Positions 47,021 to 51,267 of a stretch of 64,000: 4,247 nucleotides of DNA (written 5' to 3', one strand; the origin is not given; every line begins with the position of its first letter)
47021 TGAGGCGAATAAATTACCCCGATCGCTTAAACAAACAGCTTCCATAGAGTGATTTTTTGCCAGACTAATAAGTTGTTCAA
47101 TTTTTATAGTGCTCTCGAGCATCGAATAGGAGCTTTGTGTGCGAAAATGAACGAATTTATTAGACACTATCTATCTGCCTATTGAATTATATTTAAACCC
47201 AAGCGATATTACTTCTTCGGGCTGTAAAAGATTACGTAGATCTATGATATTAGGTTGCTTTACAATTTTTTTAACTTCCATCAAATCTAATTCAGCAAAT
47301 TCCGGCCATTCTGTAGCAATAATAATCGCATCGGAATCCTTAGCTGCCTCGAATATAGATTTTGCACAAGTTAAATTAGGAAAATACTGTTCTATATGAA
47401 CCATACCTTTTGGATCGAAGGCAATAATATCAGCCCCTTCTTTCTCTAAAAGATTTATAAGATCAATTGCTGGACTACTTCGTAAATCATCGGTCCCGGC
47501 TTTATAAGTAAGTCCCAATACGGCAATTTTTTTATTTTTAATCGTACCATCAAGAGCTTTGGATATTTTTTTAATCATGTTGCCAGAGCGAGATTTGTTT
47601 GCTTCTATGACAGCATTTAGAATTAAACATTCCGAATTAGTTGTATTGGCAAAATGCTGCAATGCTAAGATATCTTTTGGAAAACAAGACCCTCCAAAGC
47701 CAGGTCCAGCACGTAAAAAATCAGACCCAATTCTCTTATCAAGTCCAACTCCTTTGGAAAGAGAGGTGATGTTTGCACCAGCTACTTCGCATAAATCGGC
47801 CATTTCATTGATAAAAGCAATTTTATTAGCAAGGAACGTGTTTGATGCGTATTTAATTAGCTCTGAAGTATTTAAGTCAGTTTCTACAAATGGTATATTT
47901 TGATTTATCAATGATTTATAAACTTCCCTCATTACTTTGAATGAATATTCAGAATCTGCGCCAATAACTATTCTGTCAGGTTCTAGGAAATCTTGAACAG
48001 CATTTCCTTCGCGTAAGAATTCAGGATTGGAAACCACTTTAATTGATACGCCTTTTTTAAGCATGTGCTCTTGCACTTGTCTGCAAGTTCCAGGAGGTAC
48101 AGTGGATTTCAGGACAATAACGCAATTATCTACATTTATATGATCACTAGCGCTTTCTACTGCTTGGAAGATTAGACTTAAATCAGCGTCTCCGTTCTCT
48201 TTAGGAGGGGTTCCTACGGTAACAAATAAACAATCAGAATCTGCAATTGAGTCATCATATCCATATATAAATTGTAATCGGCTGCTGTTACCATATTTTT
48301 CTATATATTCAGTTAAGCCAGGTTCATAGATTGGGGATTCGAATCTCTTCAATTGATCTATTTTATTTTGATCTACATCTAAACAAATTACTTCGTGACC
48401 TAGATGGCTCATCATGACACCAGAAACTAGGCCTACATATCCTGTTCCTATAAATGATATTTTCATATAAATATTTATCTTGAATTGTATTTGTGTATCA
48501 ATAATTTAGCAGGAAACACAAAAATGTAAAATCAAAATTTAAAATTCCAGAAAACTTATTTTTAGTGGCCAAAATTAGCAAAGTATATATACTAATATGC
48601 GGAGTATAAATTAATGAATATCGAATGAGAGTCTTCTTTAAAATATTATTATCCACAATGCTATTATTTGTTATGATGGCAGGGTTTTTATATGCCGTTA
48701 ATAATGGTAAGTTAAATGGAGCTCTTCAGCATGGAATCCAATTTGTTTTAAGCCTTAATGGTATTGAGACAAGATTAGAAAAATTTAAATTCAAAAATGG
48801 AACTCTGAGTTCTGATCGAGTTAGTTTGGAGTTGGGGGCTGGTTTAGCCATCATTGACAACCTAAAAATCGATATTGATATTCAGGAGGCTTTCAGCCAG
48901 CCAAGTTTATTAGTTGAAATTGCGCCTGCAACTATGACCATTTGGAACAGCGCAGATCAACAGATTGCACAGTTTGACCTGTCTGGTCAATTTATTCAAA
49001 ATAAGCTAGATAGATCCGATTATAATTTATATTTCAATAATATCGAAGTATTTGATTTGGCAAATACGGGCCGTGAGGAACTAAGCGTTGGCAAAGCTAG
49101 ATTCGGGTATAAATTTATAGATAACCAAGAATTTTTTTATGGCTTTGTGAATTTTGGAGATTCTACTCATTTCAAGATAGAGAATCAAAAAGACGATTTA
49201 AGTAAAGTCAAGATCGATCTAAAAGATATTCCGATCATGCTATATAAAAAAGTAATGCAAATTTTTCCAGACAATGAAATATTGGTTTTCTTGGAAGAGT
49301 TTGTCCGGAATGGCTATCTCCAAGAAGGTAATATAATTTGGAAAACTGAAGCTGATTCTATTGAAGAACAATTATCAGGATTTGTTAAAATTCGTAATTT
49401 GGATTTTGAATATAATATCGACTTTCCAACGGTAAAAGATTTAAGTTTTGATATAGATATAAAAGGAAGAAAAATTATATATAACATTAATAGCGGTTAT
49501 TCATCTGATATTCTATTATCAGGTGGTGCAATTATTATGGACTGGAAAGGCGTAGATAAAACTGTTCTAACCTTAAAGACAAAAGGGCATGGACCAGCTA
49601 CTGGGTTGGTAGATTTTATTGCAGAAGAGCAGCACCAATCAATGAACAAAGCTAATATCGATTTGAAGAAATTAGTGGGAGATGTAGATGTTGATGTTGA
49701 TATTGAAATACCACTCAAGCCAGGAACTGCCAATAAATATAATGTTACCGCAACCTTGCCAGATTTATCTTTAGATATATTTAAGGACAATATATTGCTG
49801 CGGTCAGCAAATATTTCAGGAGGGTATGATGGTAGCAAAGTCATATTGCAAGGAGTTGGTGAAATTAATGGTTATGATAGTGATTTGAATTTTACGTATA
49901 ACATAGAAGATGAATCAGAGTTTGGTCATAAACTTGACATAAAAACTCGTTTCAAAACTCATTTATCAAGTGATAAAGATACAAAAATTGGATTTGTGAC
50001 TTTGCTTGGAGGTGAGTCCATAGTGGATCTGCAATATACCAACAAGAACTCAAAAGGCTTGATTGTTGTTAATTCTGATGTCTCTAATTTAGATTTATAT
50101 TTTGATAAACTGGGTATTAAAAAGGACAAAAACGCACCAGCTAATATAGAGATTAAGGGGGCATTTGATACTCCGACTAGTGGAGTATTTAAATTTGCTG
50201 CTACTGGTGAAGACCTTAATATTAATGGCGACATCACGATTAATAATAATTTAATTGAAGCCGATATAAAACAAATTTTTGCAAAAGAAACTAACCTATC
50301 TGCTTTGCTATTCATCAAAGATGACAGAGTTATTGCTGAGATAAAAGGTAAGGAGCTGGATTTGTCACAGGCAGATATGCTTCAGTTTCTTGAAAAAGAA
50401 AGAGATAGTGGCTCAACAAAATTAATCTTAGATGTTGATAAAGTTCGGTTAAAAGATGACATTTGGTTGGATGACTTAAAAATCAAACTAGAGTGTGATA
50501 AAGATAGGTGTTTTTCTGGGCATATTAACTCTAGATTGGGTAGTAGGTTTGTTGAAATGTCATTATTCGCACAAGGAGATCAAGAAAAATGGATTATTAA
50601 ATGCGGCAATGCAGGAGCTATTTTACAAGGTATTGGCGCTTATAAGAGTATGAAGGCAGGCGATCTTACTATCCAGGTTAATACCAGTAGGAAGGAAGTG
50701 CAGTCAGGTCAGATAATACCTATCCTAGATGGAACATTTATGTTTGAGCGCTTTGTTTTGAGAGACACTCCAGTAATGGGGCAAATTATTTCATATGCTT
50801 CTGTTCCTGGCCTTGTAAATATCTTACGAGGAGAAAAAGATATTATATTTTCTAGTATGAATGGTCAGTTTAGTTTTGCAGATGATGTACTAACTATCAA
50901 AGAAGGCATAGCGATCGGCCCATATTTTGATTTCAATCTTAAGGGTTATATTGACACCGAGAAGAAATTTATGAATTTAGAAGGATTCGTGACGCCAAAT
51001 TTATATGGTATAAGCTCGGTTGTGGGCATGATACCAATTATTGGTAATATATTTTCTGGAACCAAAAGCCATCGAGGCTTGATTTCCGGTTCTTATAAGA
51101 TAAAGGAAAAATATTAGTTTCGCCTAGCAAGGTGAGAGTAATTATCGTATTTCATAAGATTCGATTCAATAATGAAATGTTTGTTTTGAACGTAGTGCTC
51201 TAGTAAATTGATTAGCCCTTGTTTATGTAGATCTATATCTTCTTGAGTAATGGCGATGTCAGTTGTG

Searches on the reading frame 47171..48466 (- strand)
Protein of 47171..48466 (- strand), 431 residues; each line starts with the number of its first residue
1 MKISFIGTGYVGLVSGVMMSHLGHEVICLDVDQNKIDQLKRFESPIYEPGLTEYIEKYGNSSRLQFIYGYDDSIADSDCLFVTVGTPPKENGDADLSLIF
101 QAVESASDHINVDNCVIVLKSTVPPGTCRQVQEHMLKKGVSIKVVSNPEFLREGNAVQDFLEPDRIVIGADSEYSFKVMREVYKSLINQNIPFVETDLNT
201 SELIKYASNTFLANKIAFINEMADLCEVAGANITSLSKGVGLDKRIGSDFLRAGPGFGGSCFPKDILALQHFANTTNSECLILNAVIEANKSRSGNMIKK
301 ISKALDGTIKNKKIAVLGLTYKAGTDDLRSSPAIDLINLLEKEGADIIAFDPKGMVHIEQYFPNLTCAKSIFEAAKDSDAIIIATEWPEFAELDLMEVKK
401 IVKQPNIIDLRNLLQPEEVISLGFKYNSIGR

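Call 82: search_protein_families(library=pfam, proteins=[window:47171-48466:-], max_evalue=1e-8)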
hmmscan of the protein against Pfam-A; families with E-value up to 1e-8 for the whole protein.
window:47171-48466:- (431 aa): 3 families
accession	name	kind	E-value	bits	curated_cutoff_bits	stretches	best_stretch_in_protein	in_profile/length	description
PF03721.20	UDPG_MGDP_dh_N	-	1.1e-61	208.1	27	1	1-181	1-186/187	UDP-glucose/GDP-mannose dehydrogenase family, NAD binding domain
PF00984.24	UDPG_MGDP_dh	-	2.3e-32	111.4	25.4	1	200-291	2-93/94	UDP-glucose/GDP-mannose dehydrogenase family, central domain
PF03720.21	UDPG_MGDP_dh_C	-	3e-30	105.1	30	1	315-416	1-103/103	UDP-glucose/GDP-mannose dehydrogenase family, UDP binding domain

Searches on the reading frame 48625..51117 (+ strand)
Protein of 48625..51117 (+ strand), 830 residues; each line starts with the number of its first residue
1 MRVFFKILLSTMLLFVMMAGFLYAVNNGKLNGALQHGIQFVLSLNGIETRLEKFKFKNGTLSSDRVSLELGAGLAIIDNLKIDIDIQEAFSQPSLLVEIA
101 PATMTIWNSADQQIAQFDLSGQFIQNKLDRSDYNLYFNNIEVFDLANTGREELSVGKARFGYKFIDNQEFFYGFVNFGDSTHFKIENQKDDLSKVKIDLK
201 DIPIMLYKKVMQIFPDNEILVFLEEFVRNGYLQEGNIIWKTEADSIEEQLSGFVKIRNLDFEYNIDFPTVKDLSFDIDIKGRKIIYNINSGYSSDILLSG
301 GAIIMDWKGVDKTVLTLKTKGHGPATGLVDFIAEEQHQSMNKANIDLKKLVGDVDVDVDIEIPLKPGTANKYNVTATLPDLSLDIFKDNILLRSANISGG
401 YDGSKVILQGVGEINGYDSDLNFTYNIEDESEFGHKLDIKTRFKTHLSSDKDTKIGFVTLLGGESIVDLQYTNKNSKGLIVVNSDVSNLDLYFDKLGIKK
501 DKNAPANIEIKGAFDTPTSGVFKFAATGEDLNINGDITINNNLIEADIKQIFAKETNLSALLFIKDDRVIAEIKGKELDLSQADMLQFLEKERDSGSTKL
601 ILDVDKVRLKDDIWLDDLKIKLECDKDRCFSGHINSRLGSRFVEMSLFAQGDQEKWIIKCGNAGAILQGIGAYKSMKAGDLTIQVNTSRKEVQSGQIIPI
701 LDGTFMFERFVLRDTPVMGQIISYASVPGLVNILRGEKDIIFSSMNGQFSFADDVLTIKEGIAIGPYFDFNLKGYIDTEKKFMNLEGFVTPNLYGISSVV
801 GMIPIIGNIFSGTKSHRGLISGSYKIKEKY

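Call 82: search_protein_families(library=pfam, proteins=[window:48625-51117:+], max_evalue=1e-8)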
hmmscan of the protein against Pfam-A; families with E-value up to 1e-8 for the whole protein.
window:48625-51117:+ (830 aa): 1 family
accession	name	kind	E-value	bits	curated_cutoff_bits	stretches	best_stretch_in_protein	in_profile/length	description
PF13116.12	YhdP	-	3.2e-19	68.8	46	1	219-546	500-829/1224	YhdP protein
